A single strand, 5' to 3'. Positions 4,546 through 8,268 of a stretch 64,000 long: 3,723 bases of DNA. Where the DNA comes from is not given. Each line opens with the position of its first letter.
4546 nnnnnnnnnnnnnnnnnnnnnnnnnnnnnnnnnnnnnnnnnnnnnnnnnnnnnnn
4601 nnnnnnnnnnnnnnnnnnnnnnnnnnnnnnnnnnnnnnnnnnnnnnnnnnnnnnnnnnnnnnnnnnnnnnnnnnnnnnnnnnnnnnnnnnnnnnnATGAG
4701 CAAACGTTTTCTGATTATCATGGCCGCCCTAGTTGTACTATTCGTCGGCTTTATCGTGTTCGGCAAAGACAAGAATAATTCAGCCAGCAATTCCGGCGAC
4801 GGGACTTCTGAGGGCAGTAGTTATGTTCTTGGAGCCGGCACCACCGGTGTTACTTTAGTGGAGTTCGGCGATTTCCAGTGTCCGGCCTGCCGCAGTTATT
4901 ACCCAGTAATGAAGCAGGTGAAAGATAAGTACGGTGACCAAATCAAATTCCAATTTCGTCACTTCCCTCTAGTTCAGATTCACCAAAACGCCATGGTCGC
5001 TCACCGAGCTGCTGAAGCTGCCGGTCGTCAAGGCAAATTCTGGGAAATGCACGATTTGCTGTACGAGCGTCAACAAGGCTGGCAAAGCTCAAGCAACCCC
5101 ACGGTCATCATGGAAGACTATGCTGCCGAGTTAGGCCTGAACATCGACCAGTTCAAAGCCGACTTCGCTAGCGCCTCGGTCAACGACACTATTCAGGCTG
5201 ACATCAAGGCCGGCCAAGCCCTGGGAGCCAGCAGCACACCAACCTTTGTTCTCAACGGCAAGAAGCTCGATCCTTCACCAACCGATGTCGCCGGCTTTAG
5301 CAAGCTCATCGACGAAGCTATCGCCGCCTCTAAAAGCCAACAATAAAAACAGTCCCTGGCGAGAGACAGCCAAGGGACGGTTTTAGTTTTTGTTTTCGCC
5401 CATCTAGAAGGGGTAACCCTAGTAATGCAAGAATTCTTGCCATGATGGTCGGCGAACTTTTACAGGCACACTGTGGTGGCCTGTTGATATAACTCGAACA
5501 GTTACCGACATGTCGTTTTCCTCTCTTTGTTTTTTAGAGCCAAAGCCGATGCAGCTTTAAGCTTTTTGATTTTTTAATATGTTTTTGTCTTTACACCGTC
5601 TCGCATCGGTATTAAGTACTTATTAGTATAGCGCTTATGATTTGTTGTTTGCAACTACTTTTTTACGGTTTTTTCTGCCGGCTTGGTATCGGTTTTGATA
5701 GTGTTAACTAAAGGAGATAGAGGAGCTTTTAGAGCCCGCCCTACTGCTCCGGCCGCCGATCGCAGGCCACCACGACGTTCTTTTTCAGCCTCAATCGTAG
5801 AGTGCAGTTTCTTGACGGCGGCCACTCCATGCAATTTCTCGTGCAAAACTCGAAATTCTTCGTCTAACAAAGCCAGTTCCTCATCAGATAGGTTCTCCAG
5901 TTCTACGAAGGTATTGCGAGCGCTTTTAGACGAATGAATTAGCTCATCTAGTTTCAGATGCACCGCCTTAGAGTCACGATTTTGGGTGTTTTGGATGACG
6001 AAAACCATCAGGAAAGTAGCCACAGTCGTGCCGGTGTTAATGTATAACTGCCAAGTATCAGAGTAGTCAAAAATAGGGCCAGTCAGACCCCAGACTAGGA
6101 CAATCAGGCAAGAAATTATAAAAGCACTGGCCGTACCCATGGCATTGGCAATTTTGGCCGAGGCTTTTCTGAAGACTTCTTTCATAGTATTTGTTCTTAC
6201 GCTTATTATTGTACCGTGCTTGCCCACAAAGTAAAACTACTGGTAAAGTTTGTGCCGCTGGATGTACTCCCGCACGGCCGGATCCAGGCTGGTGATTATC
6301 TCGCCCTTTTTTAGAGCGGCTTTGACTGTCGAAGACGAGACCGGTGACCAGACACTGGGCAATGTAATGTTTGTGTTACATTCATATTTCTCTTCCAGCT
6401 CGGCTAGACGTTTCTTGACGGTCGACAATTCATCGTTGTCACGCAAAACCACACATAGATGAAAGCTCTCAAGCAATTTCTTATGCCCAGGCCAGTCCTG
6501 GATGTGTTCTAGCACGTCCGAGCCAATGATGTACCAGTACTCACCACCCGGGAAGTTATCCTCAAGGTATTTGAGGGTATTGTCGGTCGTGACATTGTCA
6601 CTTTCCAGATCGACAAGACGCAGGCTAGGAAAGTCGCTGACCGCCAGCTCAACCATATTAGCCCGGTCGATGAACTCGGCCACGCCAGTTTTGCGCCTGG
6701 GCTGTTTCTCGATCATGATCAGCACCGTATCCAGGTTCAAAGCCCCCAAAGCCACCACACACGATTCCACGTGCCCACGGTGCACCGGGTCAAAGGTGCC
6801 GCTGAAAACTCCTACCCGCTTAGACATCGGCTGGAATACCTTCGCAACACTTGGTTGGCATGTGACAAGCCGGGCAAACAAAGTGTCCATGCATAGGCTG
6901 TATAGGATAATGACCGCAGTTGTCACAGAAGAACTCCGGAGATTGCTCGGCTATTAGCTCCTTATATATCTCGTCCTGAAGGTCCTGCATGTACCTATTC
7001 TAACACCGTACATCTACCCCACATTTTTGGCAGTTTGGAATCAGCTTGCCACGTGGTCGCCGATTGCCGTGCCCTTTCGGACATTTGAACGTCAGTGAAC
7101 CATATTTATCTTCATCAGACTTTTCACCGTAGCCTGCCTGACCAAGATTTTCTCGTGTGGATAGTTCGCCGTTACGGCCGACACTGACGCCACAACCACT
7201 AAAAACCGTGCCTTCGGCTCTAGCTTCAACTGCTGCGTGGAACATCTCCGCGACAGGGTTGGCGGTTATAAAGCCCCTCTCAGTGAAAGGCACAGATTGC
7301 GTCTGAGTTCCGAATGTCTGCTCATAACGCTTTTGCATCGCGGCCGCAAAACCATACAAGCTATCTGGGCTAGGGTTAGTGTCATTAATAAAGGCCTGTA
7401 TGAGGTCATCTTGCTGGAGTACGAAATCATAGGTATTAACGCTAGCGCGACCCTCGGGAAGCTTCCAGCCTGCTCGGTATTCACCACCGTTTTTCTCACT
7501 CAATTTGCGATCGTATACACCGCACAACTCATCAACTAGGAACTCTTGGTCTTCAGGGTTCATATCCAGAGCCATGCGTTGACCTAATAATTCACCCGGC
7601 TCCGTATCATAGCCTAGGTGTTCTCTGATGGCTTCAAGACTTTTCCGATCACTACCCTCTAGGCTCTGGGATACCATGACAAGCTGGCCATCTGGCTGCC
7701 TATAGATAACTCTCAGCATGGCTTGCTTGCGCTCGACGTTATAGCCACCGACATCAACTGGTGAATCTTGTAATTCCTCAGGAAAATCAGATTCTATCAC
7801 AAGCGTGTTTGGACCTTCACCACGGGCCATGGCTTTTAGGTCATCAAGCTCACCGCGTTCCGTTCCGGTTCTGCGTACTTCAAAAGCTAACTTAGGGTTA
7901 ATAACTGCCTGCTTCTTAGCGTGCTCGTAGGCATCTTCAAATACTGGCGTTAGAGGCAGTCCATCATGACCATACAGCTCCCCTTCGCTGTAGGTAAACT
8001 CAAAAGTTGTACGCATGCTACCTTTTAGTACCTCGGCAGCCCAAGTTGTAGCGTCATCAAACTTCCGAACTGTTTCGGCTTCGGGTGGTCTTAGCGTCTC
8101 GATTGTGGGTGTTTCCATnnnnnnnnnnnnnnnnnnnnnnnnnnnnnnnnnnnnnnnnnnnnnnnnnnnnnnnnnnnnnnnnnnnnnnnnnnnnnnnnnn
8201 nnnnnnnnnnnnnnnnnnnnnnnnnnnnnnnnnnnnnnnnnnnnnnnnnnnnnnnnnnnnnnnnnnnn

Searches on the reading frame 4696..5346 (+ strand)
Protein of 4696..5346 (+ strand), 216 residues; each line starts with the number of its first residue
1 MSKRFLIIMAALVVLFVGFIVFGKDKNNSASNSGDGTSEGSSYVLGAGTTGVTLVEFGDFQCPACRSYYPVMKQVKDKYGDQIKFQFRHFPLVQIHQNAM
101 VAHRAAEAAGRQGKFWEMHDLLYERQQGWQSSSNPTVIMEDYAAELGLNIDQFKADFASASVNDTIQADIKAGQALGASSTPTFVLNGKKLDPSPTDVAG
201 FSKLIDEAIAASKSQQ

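Call 8: search_protein_families(library=pfam, proteins=[window:4696-5346:+], max_evalue=0.01)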
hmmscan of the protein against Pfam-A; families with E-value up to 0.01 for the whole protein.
window:4696-5346:+ (216 aa): 4 families
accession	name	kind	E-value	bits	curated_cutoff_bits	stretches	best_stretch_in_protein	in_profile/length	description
PF13462.12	Thioredoxin_4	-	4.6e-26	92.4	23.2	1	41-207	4-165/165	Thioredoxin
PF01323.26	DSBA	-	2.7e-16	60.4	25.6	1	53-191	1-177/191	DSBA-like thioredoxin domain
PF13743.12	Thioredoxin_5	-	6.1e-11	42.8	27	1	134-201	109-178/186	Thioredoxin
PF13098.12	Thioredoxin_2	-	0.00016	22.4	27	1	53-190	8-85/104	Thioredoxin-like domain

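Call 9: search_protein_families(library=ncbifam, proteins=[window:4696-5346:+], max_evalue=0.01)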
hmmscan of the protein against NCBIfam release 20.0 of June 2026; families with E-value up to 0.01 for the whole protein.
window:4696-5346:+ (216 aa): 5 families
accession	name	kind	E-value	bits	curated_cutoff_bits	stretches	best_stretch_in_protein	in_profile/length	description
NF041057.1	Rcas_1661_fam_Se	equivalog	3.9e-27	95.4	190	1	37-192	77-232/247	Rcas_1661 family thioredoxin-like (seleno)lipoprotein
NF047695.1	ThlDiSintDsbAHaem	equivalog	1.2e-06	28.1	290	1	49-190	37-177/206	thiol:disulfide interchange protein DsbA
NF008198.0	PRK10954.1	equivalog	6.2e-05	22.8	279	1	52-190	39-177/207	thiol:disulfide interchange protein DsbA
NF047697.1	ThioredTrxAClost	equivalog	0.00039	20.6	140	1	50-86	17-53/105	thioredoxin TrxA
NF040730.1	CxCC_doxin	equivalog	0.0056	16.4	65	0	55-86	5-35/83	thioredoxin-like (seleno)protein SaoT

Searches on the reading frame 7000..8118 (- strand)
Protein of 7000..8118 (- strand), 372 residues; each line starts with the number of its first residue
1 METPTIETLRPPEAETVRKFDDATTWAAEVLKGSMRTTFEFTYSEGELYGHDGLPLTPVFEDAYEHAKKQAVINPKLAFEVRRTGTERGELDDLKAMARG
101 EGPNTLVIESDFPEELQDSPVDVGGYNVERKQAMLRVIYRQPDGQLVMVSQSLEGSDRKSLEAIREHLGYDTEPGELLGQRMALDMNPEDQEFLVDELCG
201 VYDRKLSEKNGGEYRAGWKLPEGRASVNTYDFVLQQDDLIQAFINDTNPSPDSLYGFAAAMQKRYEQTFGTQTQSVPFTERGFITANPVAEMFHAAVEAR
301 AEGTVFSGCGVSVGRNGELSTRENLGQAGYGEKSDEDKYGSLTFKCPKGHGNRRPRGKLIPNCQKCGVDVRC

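Call 8: search_protein_families(library=pfam, proteins=[window:7000-8118:-], max_evalue=0.01)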
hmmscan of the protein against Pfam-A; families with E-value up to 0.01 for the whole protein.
window:7000-8118:- (372 aa): 0 families

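Call 9: search_protein_families(library=ncbifam, proteins=[window:7000-8118:-], max_evalue=0.01)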
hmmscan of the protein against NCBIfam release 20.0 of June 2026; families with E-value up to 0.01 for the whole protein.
window:7000-8118:- (372 aa): 0 families

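Call 11: find_homologous_proteins(query=window:7003-8118:-)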
Query window:7003-8118:- (372 aa): 183 proteins with E <= 0.001 among 2821 candidates; the best 120 are listed.
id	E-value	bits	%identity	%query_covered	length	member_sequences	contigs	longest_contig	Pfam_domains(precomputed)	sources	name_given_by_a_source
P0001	2.1e-249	845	99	100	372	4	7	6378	-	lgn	-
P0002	8.9e-168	576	69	100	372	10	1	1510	-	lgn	-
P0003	1.9e-162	559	67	98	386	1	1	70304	-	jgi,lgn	-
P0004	1.0e-139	484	59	100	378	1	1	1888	-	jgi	-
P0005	3.4e-138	479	58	100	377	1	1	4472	-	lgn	-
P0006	1.2e-132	460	58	100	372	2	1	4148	-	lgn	-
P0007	1.3e-130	454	57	100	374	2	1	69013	-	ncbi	-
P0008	2.0e-124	433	57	97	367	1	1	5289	-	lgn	-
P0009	2.3e-122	427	57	99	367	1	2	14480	-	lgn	-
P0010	4.5e-114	399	51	98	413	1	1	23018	-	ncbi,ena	-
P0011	7.0e-108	379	55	91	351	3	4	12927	-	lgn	-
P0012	1.5e-106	375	55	90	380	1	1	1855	-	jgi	-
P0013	4.7e-106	373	55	89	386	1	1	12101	-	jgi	jgi:hypothetical protein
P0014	2.9e-102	361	51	100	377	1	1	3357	-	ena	-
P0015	1.7e-100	355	50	99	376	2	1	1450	-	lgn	-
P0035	1.7e-88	315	45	100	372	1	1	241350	-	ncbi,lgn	-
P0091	6.2e-78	280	44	96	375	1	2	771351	-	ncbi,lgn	-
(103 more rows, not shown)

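Call 13: find_related_loci(query=A1, collection=genome_contigs, flank=4000)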
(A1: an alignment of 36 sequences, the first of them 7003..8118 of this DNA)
Query A1 (372 aa) in genome_contigs; peptide patterns used: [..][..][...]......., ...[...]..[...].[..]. (x = any residue, [..] = any of these).
91 stretches matched a pattern; 62 encode a relative of the query (tblastn E <= 1e-3); 62 distinct loci.
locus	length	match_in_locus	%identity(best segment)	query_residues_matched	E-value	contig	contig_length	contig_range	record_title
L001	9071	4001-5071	47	18-372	8e-99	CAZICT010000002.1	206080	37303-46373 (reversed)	MAG TPA_asm: uncultured Candidatus Saccharibacteria bacterium isolate SRP144015_co1_49 genome assembly, contig: NODE_25_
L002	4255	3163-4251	47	14-372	2e-98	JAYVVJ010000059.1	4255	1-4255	MAG: Candidatus Saccharibacteria bacterium isolate GL79_DN_metabinner_11_sub GL79_DN_metabinner_11_sub_58, whole genome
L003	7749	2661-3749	47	17-372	8e-97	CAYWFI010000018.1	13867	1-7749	MAG TPA_asm: uncultured Candidatus Saccharibacteria bacterium isolate SRP344714_co2_289 genome assembly, contig: NODE_11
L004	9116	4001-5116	45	1-372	4e-94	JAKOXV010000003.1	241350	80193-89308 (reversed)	MAG: bacterium isolate JPNG_metabat.9 k201_315336, whole genome shotgun sequence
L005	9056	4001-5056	45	20-372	5e-93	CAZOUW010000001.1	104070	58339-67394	MAG TPA_asm: uncultured Candidatus Saccharibacteria bacterium isolate SRP133034_co1_52 genome assembly, contig: NODE_70_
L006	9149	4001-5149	46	1-372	7e-93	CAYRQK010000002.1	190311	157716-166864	MAG TPA_asm: uncultured Candidatus Saccharibacteria bacterium isolate SRP193066_co1_229 genome assembly, contig: NODE_10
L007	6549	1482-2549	45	18-372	8e-93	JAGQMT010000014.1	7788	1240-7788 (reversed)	MAG: Candidatus Saccharibacteria bacterium isolate HKST-UBA49 NODE_14_length_7788_cov_2.094540, whole genome shotgun seq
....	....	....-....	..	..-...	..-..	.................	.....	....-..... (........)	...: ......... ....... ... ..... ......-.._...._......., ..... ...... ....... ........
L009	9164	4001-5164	44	5-372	8e-91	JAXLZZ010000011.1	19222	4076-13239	MAG: Candidatus Saccharimonadales bacterium isolate STL-PAT15 C2.224.fa-11, whole genome shotgun sequence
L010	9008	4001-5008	48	1-337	2e-90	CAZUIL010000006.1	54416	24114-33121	MAG TPA_asm: uncultured Candidatus Saccharibacteria bacterium isolate SRP144015_co1_52 genome assembly, contig: NODE_312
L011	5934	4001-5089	47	18-372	2e-90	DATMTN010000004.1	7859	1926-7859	MAG TPA_asm: Candidatus Microsaccharimonas sp. isolate SMAG_U13014 k141_467747, whole genome shotgun sequence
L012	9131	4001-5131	45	17-372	9e-90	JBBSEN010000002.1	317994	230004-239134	MAG: Candidatus Saccharimonadales bacterium isolate LS1_sbin.48 LS1_sbin.48_K_1132398_L_317994_cov_16.9997, whole genome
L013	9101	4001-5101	44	15-372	3e-89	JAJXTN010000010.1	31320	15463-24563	MAG: bacterium isolate BP4.bin56 NODE_1380_length_31320_cov_4.047286, whole genome shotgun sequence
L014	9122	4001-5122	45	1-372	2e-89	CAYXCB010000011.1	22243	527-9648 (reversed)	MAG TPA_asm: uncultured Candidatus Saccharibacteria bacterium isolate SRP136066_co1_114 genome assembly, contig: NODE_21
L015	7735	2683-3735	44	17-372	6e-89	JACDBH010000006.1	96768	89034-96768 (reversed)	MAG: Candidatus Saccharibacteria bacterium isolate MGR_bin277 SD2897-2912_k127_3367056, whole genome shotgun sequence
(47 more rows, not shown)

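Call 22: predict_structure(alignment_id=A1)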
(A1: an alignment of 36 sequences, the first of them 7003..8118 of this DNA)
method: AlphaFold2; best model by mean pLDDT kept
length: 372 residues; sequences in the alignment: 36
mean_pLDDT: 87.8   pTM: 0.79
mean pLDDT of the five models: 87.8, 87.4, 86.8, 86.2, 85.9
residues with pLDDT >= 90: 248; 70-90: 79; 50-70: 22; < 50: 23
segments of 3 or more residues with pLDDT < 50: 1-5, 274-284, 329-333
pLDDT, mean of each block of 10 residues (from residue 1): 52 88 95 96 96 93 93 90 95 97 97 91 90 97 97 97 98 92 97 97 98 97 92 96 90 94 93 49 69 95 90 73 50 63 85 85 86 64
secondary structure, 60 per line:
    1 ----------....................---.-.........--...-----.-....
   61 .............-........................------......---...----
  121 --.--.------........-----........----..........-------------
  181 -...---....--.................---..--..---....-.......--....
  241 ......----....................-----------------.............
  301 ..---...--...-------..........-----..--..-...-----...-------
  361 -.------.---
elements in order: H11-30 E36-44 E47-49 H57-73 H75-98 E105-110 E133-140 E146-153 H158-167 E182-184 H188-191 H194-210 H223-226 H229-234 H237-246 H251-270 H288-302 E306-308 E311-313 H321-330 E343-345 E351-353

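Call 24: search_solved_structures(query=A1, max_evalue=1)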
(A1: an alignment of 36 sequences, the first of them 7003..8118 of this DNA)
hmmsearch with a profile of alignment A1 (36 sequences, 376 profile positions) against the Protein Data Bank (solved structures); distinct sequences matched with E-value up to 1: 3.
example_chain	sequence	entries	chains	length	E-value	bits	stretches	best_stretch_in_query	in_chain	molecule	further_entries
7mbz_C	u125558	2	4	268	0.19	14.1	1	126-187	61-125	ABC transporter, ATP-binding protein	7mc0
9sdc_A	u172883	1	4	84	0.68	12.3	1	279-321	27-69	RelI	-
1ykd_A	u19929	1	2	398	0.73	12.2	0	145-209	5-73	adenylate cyclase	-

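Call 47: search_protein_families(library=pfam, alignment_id=A1, max_evalue=5)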
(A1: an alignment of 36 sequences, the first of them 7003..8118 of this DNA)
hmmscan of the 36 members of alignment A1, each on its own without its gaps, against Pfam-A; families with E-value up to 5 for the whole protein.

A. member 1, window:7003-8118:- (372 aa): 0 families

B. families by the number of members that match (of 36 scanned): 22 families
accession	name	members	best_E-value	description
PF15656.11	Tox-HDC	2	0.08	Toxin with a H, D/N and C signature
PF17214.9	KH_TffA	2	0.17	Transcription termination factor FttA, KH domain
PF01780.25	Ribosomal_L37ae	2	0.25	Ribosomal L37ae protein family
PF07282.18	Cas12f1-like_TNB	2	1.5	Cas12f1-like, TNB domain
PF14419.11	SPOUT_MTase_2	1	0.026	AF2226-like SPOUT RNA Methylase fused to THUMP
PF25559.1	DUF7931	1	0.034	Domain of unknown function (DUF7931)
PF09306.15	Phage-scaffold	1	0.035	Bacteriophage, scaffolding protein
PF04822.18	Takusan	1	0.046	Takusan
PF04362.19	Iron_traffic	1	0.05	Bacterial Fe(2+) trafficking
PF14952.11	zf-tcix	1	0.053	Putative treble-clef, zinc-finger, Zn-binding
PF11662.13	DUF3263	1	0.067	Protein of unknown function (DUF3263)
PF11082.13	DUF2880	1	0.095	Protein of unknown function (DUF2880)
PF13248.11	Zn_ribbon_3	1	0.11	zinc-ribbon domain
PF16988.10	Vps36-NZF-N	1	0.12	Vacuolar protein sorting 36 NZF-N zinc-finger domain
PF11563.14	Protoglobin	1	0.14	Protoglobin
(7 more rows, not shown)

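Call 49: fold_search(model_id=the predicted structure, library=pdb)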
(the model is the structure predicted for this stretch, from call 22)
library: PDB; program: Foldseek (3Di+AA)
matches with E <= 10: 832; with E <= 0.001: 0
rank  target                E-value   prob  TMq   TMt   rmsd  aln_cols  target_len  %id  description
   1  9t0n                  1.1e-01  0.33  0.16  0.18  14.1       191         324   10  Crystal structure of TagF (ACIAD2683) from Acinetobacter baylyi ADP1 (released 2025-11-12)
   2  9r2r_A                1.4e-01  0.12  0.11  0.21  16.3       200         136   12  De novo designed M7 protein fold (released 2025-05-14)
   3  6v7w_E                1.5e-01  0.16  0.16  0.22  16.6       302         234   11  Crystal structure of LasR-Aqs1 complex from Pseudomonas aeruginosa (released 2020-12-16)
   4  5yhf                  1.7e-01  0.07  0.10  0.05  21.3       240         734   11  Crystal structure of SecDF in Super-membrane-facing form (released 2018-02-14)
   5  6lkd_A                2.1e-01  0.05  0.10  0.09  20.0       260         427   12  in meso full-length rat KMO in complex with a pyrazoyl benzoic acid inhibitor (released 2020-12-23)
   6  9r2r_B                2.2e-01  0.09  0.11  0.20  16.4       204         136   10  De novo designed M7 protein fold (released 2025-05-14)
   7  6n04_A                2.8e-01  0.07  0.11  0.11  21.2       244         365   14  The X-ray crystal structure of AbsH3, an FAD dependent reductase from the Abyssomicin biosynthesis pathway in Streptom (released 2019-11-13)
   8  6bz5_B                2.8e-01  0.05  0.12  0.11  22.5       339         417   11  Structure and mechanism of salicylate hydroxylase from Pseudomonas putida G7 (released 2018-12-26)
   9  5jqm_A                3.0e-01  0.05  0.11  0.15  17.0       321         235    8  Crystal Structure of Phosphatidic acid Transporter Ups1/Mdm35 Void of Bound Phospholipid from Saccharomyces Cerevisiae (released 2017-07-12)
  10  8dq0_C                3.1e-01  0.06  0.11  0.15  19.9       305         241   10  Quorum-sensing receptor RhlR bound to PqsE (released 2022-12-07)
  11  6xrf_H                3.3e-01  0.06  0.10  0.22  19.1       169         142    9  EagT6 Tse6 NT complex (released 2020-12-30)
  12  9of0_B                3.5e-01  0.02  0.06  0.08  29.1       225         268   12  Cryo-EM Structure of Human HIF-2a-ARNT Complexed on 20-bp HRE (released 2025-06-11)
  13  5kyn_A                3.7e-01  0.05  0.08  0.05  18.8       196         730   12  Structure of Sec23 and TANGO1 complex (released 2016-09-07)
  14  5l07_A                3.9e-01  0.15  0.16  0.30  14.5       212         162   10  Crystal Structure of Quorum-Sensing Transcriptional Activator from Yersinia enterocolitica (released 2016-09-07)
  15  6pcm_A                3.9e-01  0.05  0.08  0.04  19.6       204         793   16  Crystal Structure of Mycobacterium smegmatis Topoisomerase I with ssDNA bound to both N- and C-terminal domains (released 2020-03-25)
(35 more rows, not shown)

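Call 70: search_protein_representatives(alignment_id=A1)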
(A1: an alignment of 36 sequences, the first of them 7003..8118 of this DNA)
Query: 36 sequences, 376 profile positions. Proteins with E-value up to 0.001 (for the whole library): 541; up to 1e-10: 329; up to 1e-30: 153. The best 150 are listed.
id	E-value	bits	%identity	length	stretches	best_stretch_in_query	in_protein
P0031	9.0e-154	528.6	-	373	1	2-376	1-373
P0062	4.6e-149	513.1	-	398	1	1-376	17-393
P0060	9.9e-149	512.0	-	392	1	6-376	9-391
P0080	2.9e-148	510.5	-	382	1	2-376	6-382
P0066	4.6e-148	509.8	-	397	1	9-376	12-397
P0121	2.3e-147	507.5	-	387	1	3-376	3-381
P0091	7.9e-146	502.5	-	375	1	3-376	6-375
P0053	6.4e-143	492.9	-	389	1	10-376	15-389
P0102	9.6e-141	485.7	-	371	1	10-376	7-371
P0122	8.8e-139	479.3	-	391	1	5-376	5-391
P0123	2.0e-138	478.1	-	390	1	11-358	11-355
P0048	6.9e-137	473.0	-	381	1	13-376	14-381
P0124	2.6e-136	471.1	-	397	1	5-376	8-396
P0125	9.3e-136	469.3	-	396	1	4-376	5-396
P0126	1.4e-133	462.2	-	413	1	9-373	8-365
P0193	6.6e-68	246.0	-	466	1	3-367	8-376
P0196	6.4e-67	242.8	-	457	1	5-366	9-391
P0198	1.7e-66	241.4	-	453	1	11-365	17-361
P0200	3.4e-64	233.8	-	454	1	16-363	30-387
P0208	4.2e-54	200.6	-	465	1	9-336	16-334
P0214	2.6e-45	171.6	-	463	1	4-340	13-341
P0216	3.0e-41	158.3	-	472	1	15-370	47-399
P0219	3.8e-40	154.7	-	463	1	15-372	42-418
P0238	2.3e-34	135.6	-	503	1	8-246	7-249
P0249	1.3e-31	126.6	-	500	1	15-251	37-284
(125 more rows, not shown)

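Call 71: search_protein_families(library=pfam, proteins=[P0193, P0196, P0198, P0200, P0208, P0214, P0216, P0219, P0238, P0249], max_evalue=0.01)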
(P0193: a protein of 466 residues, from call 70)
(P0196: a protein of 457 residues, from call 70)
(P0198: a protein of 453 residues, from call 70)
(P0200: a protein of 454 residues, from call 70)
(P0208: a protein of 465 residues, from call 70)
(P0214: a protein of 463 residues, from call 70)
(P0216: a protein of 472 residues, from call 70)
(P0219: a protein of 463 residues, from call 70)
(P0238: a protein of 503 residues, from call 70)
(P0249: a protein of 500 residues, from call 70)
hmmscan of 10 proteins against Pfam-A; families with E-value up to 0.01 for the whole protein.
P0193 (466 aa): 0 families

P0196 (457 aa): 0 families

P0198 (453 aa): 0 families

P0200 (454 aa): 0 families

P0208 (465 aa): 0 families

P0214 (463 aa): 0 families

P0216 (472 aa): 0 families

P0219 (463 aa): 0 families

P0238 (503 aa): 0 families

P0249 (500 aa): 0 families

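Call 72: list_cluster_members(proteins=[P0193, P0198, P0216, P0238, P0035, P0091])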
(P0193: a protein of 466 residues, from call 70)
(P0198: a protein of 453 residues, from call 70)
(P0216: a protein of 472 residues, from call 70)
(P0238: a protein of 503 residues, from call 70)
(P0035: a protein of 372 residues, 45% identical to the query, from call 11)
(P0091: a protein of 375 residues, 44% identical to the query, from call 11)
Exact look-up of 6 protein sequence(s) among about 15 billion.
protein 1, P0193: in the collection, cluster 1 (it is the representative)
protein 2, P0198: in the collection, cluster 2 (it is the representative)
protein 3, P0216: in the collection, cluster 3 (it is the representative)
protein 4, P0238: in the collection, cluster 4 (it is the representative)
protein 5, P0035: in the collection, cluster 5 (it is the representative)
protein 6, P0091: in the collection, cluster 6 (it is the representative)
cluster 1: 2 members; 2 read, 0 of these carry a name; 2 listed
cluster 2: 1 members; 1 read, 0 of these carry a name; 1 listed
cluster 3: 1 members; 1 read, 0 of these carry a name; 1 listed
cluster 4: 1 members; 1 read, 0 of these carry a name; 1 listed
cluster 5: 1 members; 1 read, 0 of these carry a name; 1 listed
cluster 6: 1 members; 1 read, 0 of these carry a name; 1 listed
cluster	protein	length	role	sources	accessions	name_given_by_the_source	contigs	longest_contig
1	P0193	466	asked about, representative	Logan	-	-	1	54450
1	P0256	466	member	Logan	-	-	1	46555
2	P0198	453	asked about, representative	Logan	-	-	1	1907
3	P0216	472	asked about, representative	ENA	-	-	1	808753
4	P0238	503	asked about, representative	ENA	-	-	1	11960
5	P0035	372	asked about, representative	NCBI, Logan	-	-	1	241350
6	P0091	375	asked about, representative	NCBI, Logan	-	-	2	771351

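Call 73: find_encoding_contigs(protein=P0216, flank=5000, max_places=2)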
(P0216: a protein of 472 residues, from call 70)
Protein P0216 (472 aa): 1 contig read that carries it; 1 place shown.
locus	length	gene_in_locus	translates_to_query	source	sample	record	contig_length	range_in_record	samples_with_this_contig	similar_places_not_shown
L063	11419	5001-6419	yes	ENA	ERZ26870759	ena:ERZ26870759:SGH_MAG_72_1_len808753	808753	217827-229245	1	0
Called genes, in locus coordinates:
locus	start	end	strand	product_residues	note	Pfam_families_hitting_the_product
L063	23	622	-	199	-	-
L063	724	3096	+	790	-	PF00912:Transgly, PF00905:Transpeptidase, PF02412:TSP_3 (faint)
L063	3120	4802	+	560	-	PF00083:Sugar_tr, PF07690:MFS_1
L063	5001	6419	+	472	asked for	-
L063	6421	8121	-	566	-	PF00999:Na_H_Exchanger, PF02254:TrkA_N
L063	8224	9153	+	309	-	PF01544:CorA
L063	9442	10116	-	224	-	PF00085:Thioredoxin (faint), PF13462:Thioredoxin_4, PF01323:DSBA, PF13743:Thioredoxin_5 (weak)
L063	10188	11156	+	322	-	PF00571:CBS (weak)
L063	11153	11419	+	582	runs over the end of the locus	PF01336:tRNA_anti-codon, PF00152:tRNA-synt_2, PF02938:GAD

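Call 74: find_encoding_contigs(protein=P0193, flank=5000, max_places=2)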
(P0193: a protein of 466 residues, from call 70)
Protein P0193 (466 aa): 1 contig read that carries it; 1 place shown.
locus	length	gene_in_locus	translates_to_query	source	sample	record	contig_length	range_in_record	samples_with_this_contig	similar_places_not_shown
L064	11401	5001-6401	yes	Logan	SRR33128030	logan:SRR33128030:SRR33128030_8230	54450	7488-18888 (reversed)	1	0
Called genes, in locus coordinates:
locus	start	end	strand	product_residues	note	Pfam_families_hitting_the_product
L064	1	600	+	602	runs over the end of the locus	PF03924:CHASE, PF00512:HisKA, PF02518:HATPase_c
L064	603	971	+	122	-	PF00072:Response_reg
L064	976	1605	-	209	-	PF00027:cNMP_binding, PF13545:HTH_Crp_2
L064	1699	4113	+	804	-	PF00912:Transgly, PF00905:Transpeptidase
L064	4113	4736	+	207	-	PF05711:TylF, PF13578:Methyltransf_24 (weak)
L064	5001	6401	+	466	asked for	-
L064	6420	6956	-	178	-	PF01988:VIT1 (weak)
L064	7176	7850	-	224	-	PF13462:Thioredoxin_4, PF01323:DSBA, PF13743:Thioredoxin_5 (weak)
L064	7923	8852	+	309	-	PF00571:CBS (faint)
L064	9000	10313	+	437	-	PF01336:tRNA_anti-codon, PF00152:tRNA-synt_2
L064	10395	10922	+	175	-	-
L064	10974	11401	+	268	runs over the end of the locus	PF00730:HhH-GPD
